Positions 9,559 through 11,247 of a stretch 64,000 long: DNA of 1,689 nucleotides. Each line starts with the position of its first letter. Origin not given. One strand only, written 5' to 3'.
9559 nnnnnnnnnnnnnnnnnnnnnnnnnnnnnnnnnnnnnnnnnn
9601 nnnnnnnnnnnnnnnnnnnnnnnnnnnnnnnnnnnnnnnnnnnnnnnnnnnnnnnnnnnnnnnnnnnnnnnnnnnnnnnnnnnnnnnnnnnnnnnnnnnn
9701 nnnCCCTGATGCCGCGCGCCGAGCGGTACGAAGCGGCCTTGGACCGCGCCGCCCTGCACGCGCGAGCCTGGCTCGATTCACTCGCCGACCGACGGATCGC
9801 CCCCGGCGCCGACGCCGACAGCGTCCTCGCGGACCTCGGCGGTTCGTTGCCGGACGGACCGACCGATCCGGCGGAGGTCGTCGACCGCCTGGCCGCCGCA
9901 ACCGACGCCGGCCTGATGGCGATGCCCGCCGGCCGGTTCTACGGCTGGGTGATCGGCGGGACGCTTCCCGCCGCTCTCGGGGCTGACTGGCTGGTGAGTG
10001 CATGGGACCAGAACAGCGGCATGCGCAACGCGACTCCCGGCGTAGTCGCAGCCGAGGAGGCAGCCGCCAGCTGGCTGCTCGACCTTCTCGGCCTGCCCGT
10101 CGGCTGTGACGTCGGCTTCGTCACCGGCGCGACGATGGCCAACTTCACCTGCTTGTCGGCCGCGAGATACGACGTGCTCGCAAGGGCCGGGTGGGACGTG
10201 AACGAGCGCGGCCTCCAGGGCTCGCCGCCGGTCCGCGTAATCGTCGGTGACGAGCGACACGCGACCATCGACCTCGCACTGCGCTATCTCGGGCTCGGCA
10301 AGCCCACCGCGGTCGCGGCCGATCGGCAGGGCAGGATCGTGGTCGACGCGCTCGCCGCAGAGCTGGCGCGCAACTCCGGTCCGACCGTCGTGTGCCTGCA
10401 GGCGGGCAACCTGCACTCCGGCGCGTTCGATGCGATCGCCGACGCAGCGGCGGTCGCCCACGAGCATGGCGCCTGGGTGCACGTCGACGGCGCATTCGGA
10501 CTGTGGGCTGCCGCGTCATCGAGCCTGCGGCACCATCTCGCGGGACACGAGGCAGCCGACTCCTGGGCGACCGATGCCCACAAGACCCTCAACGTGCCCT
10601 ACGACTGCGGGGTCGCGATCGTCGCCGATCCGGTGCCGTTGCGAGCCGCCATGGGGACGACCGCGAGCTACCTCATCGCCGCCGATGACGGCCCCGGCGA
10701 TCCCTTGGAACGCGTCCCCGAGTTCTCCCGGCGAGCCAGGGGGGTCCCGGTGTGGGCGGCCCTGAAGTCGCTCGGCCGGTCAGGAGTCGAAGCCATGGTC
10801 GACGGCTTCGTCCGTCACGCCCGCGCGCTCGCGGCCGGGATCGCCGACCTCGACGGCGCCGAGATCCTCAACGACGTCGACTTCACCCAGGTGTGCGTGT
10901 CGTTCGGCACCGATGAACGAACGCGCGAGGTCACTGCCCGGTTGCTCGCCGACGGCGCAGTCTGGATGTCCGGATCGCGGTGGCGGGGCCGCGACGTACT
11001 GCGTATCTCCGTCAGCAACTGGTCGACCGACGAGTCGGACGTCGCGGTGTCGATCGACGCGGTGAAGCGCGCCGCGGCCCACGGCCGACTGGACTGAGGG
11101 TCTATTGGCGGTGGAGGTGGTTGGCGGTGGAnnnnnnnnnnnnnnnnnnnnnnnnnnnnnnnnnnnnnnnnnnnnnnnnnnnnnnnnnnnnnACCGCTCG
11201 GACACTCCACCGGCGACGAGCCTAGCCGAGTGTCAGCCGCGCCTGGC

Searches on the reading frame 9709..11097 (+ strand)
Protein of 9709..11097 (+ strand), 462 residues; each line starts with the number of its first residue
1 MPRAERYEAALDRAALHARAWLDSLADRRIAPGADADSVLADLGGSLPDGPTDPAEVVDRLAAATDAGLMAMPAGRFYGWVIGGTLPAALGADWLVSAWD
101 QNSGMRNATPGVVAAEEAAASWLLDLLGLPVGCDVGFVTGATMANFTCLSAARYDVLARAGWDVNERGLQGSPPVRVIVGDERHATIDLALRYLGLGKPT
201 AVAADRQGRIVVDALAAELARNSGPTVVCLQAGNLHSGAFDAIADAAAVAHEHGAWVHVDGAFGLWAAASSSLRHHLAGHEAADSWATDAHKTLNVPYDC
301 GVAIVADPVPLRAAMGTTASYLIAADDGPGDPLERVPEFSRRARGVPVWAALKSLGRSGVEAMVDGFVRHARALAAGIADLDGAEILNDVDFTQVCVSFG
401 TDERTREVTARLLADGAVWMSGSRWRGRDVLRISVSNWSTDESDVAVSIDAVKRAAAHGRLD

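Call 5: search_protein_families(library=pfam, proteins=[window:9709-11097:+], max_evalue=0.01)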
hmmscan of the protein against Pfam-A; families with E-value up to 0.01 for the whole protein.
window:9709-11097:+ (462 aa): 3 families
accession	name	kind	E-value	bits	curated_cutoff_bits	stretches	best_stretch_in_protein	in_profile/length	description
PF00282.25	Pyridoxal_deC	-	9.4e-34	117.2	27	1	88-397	53-372/375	Pyridoxal-dependent decarboxylase conserved domain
PF01212.27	Beta_elim_lyase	-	0.00013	21.8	27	1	191-372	90-220/288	Beta-eliminating lyase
PF00266.25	Aminotran_5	-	0.00026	20.5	21.5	1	202-262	119-177/371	Aminotransferase class-V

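Call 6: search_protein_families(library=ncbifam, proteins=[window:9709-11097:+], max_evalue=0.01)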
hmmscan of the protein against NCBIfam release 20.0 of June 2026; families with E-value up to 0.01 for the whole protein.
window:9709-11097:+ (462 aa): 7 families
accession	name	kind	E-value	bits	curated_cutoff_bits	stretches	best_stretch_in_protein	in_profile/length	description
NF052646.1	DABADecarRhbB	equivalog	1.2e-29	103.2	900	1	89-456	112-482/491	L-2,4-diaminobutyrate decarboxylase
TIGR03799.1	NOD_PanD_pyr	equivalog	4e-27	94.8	606.1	1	137-389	164-427/522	pyridoxal-dependent aspartate 1-decarboxylase PanP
TIGR03812.1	tyr_de_CO2_Arch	equivalog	5.6e-11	41.9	299.4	1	100-440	45-361/375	tyrosine decarboxylase MfnA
NF002748.0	PRK02769.1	equivalog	1.1e-05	24.3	305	1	180-305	116-246/382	histidine decarboxylase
TIGR03235.1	DNA_S_dndA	equivalog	0.00037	19.9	480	1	200-265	116-179/353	cysteine desulfurase DndA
TIGR04351.1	TOMM_nitrile_2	subfamily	0.0072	15.9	65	0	15-54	4-41/48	TIGR04351 family putative TOMM peptide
NF041359.1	GntG_guanitoxin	subfamily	0.0072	15.5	230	0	239-288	152-200/343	GntG family PLP-dependent aldolase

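Call 16: find_homologous_proteins(query=window:9709-11097:+, max_evalue=0.00001)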
Query window:9709-11097:+ (462 aa): 8000 proteins with E <= 0.00001 among 8000 candidates; the best 120 are listed.
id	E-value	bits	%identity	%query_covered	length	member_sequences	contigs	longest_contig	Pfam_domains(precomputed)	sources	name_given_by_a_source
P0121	0.0e+0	1011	100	100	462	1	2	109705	PF00282.26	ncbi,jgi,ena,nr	ncbi:MAG: aspartate aminotransferase family protein [Frankiaceae bacterium]|nr:aspartate aminotransf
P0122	7.9e-224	762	78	97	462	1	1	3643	PF00282.26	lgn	-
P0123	1.4e-223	761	77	97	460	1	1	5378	PF00282.26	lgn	-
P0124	9.2e-219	745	76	97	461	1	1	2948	PF00282.26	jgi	jgi:glutamate/tyrosine decarboxylase-like PLP-dependent enzyme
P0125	8.6e-213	726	74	98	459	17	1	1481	PF00282.26,PF00266.26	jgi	-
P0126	3.0e-211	721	72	97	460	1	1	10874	PF00282.26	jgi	jgi:glutamate/tyrosine decarboxylase-like PLP-dependent enzyme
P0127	3.4e-211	720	75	98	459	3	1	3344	PF00282.26,PF00266.26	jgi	jgi:glutamate/tyrosine decarboxylase-like PLP-dependent enzyme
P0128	9.1e-211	719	72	98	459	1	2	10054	PF00282.26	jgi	jgi:glutamate/tyrosine decarboxylase-like PLP-dependent enzyme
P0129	1.0e-210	719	73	99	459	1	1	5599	PF00282.26,PF00266.26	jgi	jgi:glutamate/tyrosine decarboxylase-like PLP-dependent enzyme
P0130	2.7e-210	717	73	98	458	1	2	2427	PF00282.26,PF00266.26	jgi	jgi:glutamate/tyrosine decarboxylase-like PLP-dependent enzyme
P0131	3.9e-210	717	73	98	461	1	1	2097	PF00282.26,PF00266.26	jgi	jgi:glutamate/tyrosine decarboxylase-like PLP-dependent enzyme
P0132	4.3e-210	717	73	95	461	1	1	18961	PF00282.26,PF00266.26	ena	-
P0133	1.1e-209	715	74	95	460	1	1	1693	PF00282.26,PF00266.26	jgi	jgi:glutamate/tyrosine decarboxylase-like PLP-dependent enzyme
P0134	1.3e-209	715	72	98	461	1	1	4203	PF00282.26,PF00266.26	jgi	jgi:glutamate/tyrosine decarboxylase-like PLP-dependent enzyme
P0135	1.5e-209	715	72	98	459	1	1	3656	PF00282.26,PF00266.26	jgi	jgi:glutamate/tyrosine decarboxylase-like PLP-dependent enzyme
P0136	2.5e-209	714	72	98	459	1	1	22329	PF00282.26,PF00266.26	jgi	jgi:glutamate/tyrosine decarboxylase-like PLP-dependent enzyme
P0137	8.9e-209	712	73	98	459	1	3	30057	PF00282.26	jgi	jgi:glutamate/tyrosine decarboxylase-like PLP-dependent enzyme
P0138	1.2e-208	712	72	98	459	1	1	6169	PF00282.26,PF00266.26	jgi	jgi:glutamate/tyrosine decarboxylase-like PLP-dependent enzyme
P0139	2.2e-208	711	73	98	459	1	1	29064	PF00282.26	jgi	jgi:glutamate/tyrosine decarboxylase-like PLP-dependent enzyme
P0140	2.3e-208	711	72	98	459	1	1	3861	PF00282.26,PF00266.26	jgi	-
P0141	4.0e-208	710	72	98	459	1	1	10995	PF00282.26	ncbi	-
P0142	4.4e-208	710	74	98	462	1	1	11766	PF00282.26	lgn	-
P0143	1.3e-207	709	73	98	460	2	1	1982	PF00282.26,PF00266.26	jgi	jgi:glutamate/tyrosine decarboxylase-like PLP-dependent enzyme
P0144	1.4e-207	708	73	98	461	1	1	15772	PF00282.26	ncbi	ncbi:MAG: pyridoxal phosphate-dependent decarboxylase family protein [Nocardioidaceae bacterium]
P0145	1.6e-207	708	72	98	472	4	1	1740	PF00282.26,PF00266.26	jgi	jgi:glutamate/tyrosine decarboxylase-like PLP-dependent enzyme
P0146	2.0e-207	708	73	98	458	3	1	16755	PF00282.26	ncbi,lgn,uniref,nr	ncbi:aspartate aminotransferase family protein [Cellulomonas humilata]|uniref:Aspartate aminotransfe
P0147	2.8e-207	707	71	100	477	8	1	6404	PF00282.26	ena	-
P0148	3.2e-207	707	71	98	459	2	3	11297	PF00282.26,PF01212.28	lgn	-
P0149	3.2e-207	707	73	94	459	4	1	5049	PF00282.26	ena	-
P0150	3.6e-207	707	73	95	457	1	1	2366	PF00282.26,PF00266.26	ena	-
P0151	3.7e-207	707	74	97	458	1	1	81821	PF00282.26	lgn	-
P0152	4.6e-207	707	70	99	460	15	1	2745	PF00282.26,PF00266.26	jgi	jgi:glutamate/tyrosine decarboxylase-like PLP-dependent enzyme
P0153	6.0e-207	706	72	97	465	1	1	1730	PF00282.26,PF00266.26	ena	-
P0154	7.5e-207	706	73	99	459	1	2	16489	PF00282.26,PF00266.26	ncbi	ncbi:MAG: pyridoxal phosphate-dependent decarboxylase family protein [Actinomycetes bacterium]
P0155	8.2e-207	706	72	98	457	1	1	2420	PF00282.26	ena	-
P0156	8.4e-207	706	71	99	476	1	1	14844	PF00282.26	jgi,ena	-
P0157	8.9e-207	706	71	100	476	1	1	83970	PF00282.26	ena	-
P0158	9.4e-207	706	73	99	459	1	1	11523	PF00282.26,PF00266.26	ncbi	ncbi:MAG: pyridoxal phosphate-dependent decarboxylase family protein [Actinomycetes bacterium]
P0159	1.1e-206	706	71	98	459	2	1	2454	PF00282.26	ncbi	-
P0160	1.5e-206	705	73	98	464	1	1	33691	PF00282.26,PF00266.26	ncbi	ncbi:MAG: aminotransferase class V-fold PLP-dependent enzyme [Actinomycetota bacterium]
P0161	1.8e-206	705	72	98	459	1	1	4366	PF00282.26,PF00266.26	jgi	jgi:glutamate/tyrosine decarboxylase-like PLP-dependent enzyme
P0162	2.0e-206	705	72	99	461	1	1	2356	PF00282.26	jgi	jgi:glutamate/tyrosine decarboxylase-like PLP-dependent enzyme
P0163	2.0e-206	705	72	98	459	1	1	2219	PF00282.26,PF00266.26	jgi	jgi:glutamate/tyrosine decarboxylase-like PLP-dependent enzyme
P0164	2.4e-206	704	71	99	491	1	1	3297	PF00282.26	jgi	jgi:glutamate/tyrosine decarboxylase-like PLP-dependent enzyme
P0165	2.5e-206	704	73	99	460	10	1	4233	PF00282.26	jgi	jgi:glutamate/tyrosine decarboxylase-like PLP-dependent enzyme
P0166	2.5e-206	704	73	98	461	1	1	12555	PF00282.26,PF00266.26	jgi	jgi:glutamate/tyrosine decarboxylase-like PLP-dependent enzyme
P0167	2.5e-206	704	70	98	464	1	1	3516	PF00282.26,PF00266.26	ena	-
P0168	2.5e-206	704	74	97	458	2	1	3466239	PF00282.26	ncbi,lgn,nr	ncbi:pyridoxal-dependent decarboxylase [Cellulomonas sp. Root930]|nr:pyridoxal-dependent decarboxyla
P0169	2.7e-206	704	72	98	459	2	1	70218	PF00282.26,PF00266.26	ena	-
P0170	2.8e-206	704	73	94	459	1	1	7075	PF00282.26,PF00266.26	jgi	-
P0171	3.0e-206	704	73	98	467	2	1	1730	PF00282.26,PF00266.26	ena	-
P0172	3.0e-206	704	72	98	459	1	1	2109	PF00282.26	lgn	-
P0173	3.2e-206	704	74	92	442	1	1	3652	PF00282.26,PF00266.26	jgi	jgi:glutamate/tyrosine decarboxylase-like PLP-dependent enzyme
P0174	4.0e-206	704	71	97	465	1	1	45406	PF00282.26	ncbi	-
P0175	4.4e-206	704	73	99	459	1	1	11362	PF00282.26,PF00266.26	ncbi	ncbi:MAG: pyridoxal phosphate-dependent decarboxylase family protein [Actinomycetes bacterium]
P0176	4.7e-206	703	72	97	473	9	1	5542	PF00282.26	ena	-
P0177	8.3e-206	703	71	100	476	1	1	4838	PF00282.26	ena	-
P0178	9.7e-206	702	71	93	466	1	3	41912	PF00282.26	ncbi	-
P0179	9.9e-206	702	71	100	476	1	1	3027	PF00282.26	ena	-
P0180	1.1e-205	702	72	96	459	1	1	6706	PF00282.26,PF00266.26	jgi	-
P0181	1.4e-205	702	71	92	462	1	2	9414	PF00282.26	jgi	jgi:glutamate/tyrosine decarboxylase-like PLP-dependent enzyme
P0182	1.4e-205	702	71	100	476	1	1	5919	PF00282.26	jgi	-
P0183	1.5e-205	702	72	95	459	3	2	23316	PF00282.26,PF00266.26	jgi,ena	-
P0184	1.8e-205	702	72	95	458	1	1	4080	PF00282.26,PF00266.26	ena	-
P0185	2.2e-205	701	72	95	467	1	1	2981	PF00282.26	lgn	-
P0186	2.3e-205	701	72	95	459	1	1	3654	PF00282.26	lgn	-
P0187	2.9e-205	701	72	97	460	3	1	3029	PF00282.26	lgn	-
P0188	3.5e-205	701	72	99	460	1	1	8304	PF00282.26,PF00266.26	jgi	jgi:glutamate/tyrosine decarboxylase-like PLP-dependent enzyme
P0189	4.2e-205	700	71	98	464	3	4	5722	PF00282.26,PF00266.26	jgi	jgi:glutamate/tyrosine decarboxylase-like PLP-dependent enzyme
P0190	4.5e-205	700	72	96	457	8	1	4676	PF00282.26,PF00266.26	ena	-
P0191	4.9e-205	700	70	98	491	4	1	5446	PF00282.26,PF00266.26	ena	-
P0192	5.5e-205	700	71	98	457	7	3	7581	PF00282.26,PF00266.26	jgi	jgi:glutamate/tyrosine decarboxylase-like PLP-dependent enzyme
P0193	5.6e-205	700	70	99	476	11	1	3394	PF00282.26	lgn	-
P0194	6.2e-205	700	71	98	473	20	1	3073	PF00282.26,PF00266.26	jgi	jgi:glutamate/tyrosine decarboxylase-like PLP-dependent enzyme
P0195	6.4e-205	700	71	98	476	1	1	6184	PF00282.26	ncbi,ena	ncbi:MAG TPA: pyridoxal-dependent decarboxylase [Acidothermaceae bacterium]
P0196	7.4e-205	699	71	98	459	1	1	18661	PF00282.26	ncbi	ncbi:MAG: pyridoxal-dependent decarboxylase [Actinomycetota bacterium]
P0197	9.0e-205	699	72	98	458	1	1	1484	PF00282.26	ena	-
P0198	1.1e-204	699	71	98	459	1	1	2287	PF00282.26,PF00266.26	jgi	jgi:glutamate/tyrosine decarboxylase-like PLP-dependent enzyme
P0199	1.1e-204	699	70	99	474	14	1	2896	PF00282.26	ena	-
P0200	1.2e-204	699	72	98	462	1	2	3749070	PF00282.26,PF00266.26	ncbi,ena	-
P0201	1.4e-204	699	71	98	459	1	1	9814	PF00282.26,PF00266.26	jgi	jgi:glutamate/tyrosine decarboxylase-like PLP-dependent enzyme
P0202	1.4e-204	699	71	99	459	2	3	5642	PF00282.26,PF00266.26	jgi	jgi:glutamate/tyrosine decarboxylase-like PLP-dependent enzyme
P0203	1.5e-204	698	70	98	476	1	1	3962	PF00282.26,PF00266.26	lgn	-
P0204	1.5e-204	698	72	98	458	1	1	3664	PF00282.26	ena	-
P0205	1.7e-204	698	72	98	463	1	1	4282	PF00282.26,PF00266.26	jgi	jgi:glutamate/tyrosine decarboxylase-like PLP-dependent enzyme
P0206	1.8e-204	698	74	92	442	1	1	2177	PF00282.26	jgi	jgi:glutamate/tyrosine decarboxylase-like PLP-dependent enzyme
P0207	3.0e-204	697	71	99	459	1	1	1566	PF00282.26,PF00266.26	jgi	jgi:glutamate/tyrosine decarboxylase-like PLP-dependent enzyme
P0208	3.3e-204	697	73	98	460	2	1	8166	PF00282.26,PF00266.26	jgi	jgi:glutamate/tyrosine decarboxylase-like PLP-dependent enzyme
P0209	3.6e-204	697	72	98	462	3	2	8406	PF00282.26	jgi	jgi:glutamate/tyrosine decarboxylase-like PLP-dependent enzyme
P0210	3.9e-204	697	70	98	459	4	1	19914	PF00282.26,PF00266.26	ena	-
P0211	4.8e-204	697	69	97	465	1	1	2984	PF00282.26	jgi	jgi:glutamate/tyrosine decarboxylase-like PLP-dependent enzyme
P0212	6.1e-204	696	71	98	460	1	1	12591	PF00282.26,PF00266.26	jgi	jgi:glutamate/tyrosine decarboxylase-like PLP-dependent enzyme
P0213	6.4e-204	696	72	97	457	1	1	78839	PF00282.26,PF00266.26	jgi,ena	-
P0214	6.4e-204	696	72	94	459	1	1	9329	PF00282.26,PF00266.26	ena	-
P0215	7.9e-204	696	70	99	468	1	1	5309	PF00282.26,PF00266.26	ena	-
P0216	8.1e-204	696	70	98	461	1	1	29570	PF00282.26,PF00266.26,PF01212.28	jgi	jgi:glutamate/tyrosine decarboxylase-like PLP-dependent enzyme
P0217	8.4e-204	696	69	99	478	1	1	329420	PF00282.26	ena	-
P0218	9.7e-204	696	70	95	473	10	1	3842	PF00282.26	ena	-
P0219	9.9e-204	696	72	98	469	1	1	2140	PF00282.26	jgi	jgi:glutamate/tyrosine decarboxylase-like PLP-dependent enzyme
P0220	1.1e-203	696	72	97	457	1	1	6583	PF00282.26,PF00266.26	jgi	-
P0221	1.2e-203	695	72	96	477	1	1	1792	PF00282.26,PF00266.26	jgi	jgi:glutamate/tyrosine decarboxylase-like PLP-dependent enzyme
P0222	1.4e-203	695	70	98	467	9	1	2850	PF00282.26,PF00266.26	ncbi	-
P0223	1.4e-203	695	70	98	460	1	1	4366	PF00282.26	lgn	-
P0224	1.7e-203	695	73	95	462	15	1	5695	PF00282.26,PF00266.26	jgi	jgi:glutamate/tyrosine decarboxylase-like PLP-dependent enzyme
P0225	1.7e-203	695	70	99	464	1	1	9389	PF00282.26,PF00266.26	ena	-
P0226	2.0e-203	695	72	98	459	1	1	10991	PF00282.26,PF00266.26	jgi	jgi:glutamate/tyrosine decarboxylase-like PLP-dependent enzyme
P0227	2.3e-203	695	69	99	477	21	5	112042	PF00282.26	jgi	jgi:glutamate/tyrosine decarboxylase-like PLP-dependent enzyme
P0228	2.5e-203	694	73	98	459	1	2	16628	PF00282.26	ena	-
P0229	2.7e-203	694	71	98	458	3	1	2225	PF00282.26,PF00266.26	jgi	jgi:glutamate/tyrosine decarboxylase-like PLP-dependent enzyme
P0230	3.0e-203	694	70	98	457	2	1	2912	PF00282.26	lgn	-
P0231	3.1e-203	694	72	98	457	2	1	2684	PF00282.26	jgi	jgi:glutamate/tyrosine decarboxylase-like PLP-dependent enzyme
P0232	3.6e-203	694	71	98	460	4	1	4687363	PF00282.26,PF01212.28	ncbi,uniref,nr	ncbi:aspartate aminotransferase family protein [Catellatospora sp. TT07R-123]|uniref:pyridoxal phosp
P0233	3.9e-203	694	70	100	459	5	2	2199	PF00282.26,PF00266.26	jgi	jgi:glutamate/tyrosine decarboxylase-like PLP-dependent enzyme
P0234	4.0e-203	694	71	98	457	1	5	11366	PF00282.26,PF00266.26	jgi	jgi:glutamate/tyrosine decarboxylase-like PLP-dependent enzyme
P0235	4.3e-203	694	72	97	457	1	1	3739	PF00282.26,PF00266.26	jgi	-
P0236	4.7e-203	694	72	95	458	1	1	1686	PF00282.26,PF00266.26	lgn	-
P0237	6.1e-203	693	72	97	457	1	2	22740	PF00282.26,PF00266.26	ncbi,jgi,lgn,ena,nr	ncbi:MAG: pyridoxal phosphate-dependent decarboxylase family protein [Nocardioidaceae bacterium]|nr:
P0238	6.5e-203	693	70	98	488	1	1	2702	PF00282.26,PF00266.26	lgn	-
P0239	6.5e-203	693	71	97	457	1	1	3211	PF00282.26,PF00266.26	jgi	-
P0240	7.2e-203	693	72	98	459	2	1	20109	PF00282.26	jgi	-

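Call 17: find_related_loci(query=window:9709-11097:+, collection=metagenome_contigs, flank=5000)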
Query window:9709-11097:+ (462 aa) in metagenome_contigs; peptide patterns used: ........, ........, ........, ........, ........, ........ (x = any residue, [..] = any of these).
436 stretches matched a pattern; 304 encode a relative of the query (tblastn E <= 1e-3); the best 80 are kept; 80 distinct loci.
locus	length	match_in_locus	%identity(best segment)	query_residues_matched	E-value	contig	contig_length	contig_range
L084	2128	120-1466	73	7-456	0e+0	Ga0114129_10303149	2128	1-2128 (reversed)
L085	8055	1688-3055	70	3-459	0e+0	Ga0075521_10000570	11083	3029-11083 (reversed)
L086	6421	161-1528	70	3-459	0e+0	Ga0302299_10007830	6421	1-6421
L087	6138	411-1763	73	7-457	0e+0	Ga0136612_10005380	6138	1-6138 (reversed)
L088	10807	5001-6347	72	7-456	0e+0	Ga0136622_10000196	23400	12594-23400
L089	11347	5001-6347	72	7-456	0e+0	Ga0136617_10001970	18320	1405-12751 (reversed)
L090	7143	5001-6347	71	7-456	0e+0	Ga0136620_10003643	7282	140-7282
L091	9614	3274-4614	69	3-450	0e+0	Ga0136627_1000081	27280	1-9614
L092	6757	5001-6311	72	3-440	0e+0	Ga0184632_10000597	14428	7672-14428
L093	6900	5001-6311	72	3-440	0e+0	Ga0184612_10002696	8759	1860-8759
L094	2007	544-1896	69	5-456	0e+0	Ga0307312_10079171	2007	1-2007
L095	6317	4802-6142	70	4-450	0e+0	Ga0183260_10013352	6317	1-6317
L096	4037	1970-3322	66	7-457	0e+0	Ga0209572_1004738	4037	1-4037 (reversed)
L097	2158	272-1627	70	3-457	0e+0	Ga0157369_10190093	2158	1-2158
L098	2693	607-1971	65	1-455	0e+0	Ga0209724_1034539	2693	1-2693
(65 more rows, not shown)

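Call 21: search_solved_structures(query=window:9709-11097:+, max_evalue=0.00001)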
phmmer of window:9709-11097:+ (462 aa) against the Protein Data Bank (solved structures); distinct sequences matched with E-value up to 0.00001: 29.
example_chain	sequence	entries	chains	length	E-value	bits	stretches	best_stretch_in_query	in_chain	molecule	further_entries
2jis_A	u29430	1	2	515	7e-31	111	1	75-399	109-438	CYSTEINE SULFINIC ACID DECARBOXYLASE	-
6zek_A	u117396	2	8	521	9.1e-31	110.7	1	75-399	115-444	Cysteine sulfinic acid decarboxylase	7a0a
6enz_A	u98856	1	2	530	3.6e-29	105.4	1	76-398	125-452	Acidic amino acid decarboxylase GADL1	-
7xin_A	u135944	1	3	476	8.8e-27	97.5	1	41-445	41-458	DOPA decarboxylase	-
6khn_A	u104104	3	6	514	4.4e-25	91.9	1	53-455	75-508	Tryptophan decarboxylase 1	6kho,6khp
5o5c_A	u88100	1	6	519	4.5e-25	91.9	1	97-446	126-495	Putative decarboxylase involved in desferrioxamine biosynthesis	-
4obu_E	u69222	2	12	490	1.2e-23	87.2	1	76-450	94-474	Pyridoxal-dependent decarboxylase domain protein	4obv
4rit_B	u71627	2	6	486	2.2e-23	86.3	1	87-445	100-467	Pyridoxal-dependent decarboxylase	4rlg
2okk_A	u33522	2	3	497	1.8e-22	83.3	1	74-397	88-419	Glutamate decarboxylase 2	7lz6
4riz_A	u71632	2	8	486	2.5e-22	82.8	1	87-445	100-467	Pyridoxal-dependent decarboxylase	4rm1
4rj0_B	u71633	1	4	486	3.6e-22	82.3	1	87-445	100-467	Pyridoxal-dependent decarboxylase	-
2qma_A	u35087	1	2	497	7.5e-20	74.7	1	88-397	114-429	Diaminobutyrate-pyruvate transaminase and L-2,4-diaminobutyrate decarboxylase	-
3vp6_A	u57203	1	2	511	1.9e-19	73.4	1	76-397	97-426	Glutamate decarboxylase 1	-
6eeq_A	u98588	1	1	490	2e-19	73.3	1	68-442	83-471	4-hydroxyphenylacetaldehyde synthase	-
2okj_A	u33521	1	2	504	4.6e-19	72.1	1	76-397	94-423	Glutamate decarboxylase 1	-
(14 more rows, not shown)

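Call 30: find_encoding_contigs(protein=P0122, flank=5000, max_places=3)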
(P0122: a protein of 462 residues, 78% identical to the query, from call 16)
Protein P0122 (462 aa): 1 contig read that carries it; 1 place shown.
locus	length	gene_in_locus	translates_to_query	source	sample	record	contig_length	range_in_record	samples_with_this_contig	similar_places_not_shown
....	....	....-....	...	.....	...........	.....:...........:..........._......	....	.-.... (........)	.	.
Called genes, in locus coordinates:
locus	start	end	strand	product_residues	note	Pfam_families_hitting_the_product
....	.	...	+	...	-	?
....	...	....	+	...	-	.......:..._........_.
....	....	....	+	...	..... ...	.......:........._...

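Call 31: find_encoding_contigs(protein=P0123, flank=5000, max_places=3)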
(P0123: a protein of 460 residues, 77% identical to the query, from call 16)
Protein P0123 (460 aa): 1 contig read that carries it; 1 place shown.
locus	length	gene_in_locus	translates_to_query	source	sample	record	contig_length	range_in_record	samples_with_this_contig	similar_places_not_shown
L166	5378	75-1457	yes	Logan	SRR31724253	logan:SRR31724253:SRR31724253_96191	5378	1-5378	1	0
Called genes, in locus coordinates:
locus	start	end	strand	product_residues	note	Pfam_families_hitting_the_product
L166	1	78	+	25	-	?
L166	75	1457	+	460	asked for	PF00282:Pyridoxal_deC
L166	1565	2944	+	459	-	PF13091:PLDc_2 (faint)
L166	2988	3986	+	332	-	PF00144:Beta-lactamase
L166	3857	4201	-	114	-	-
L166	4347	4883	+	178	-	-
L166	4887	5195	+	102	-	-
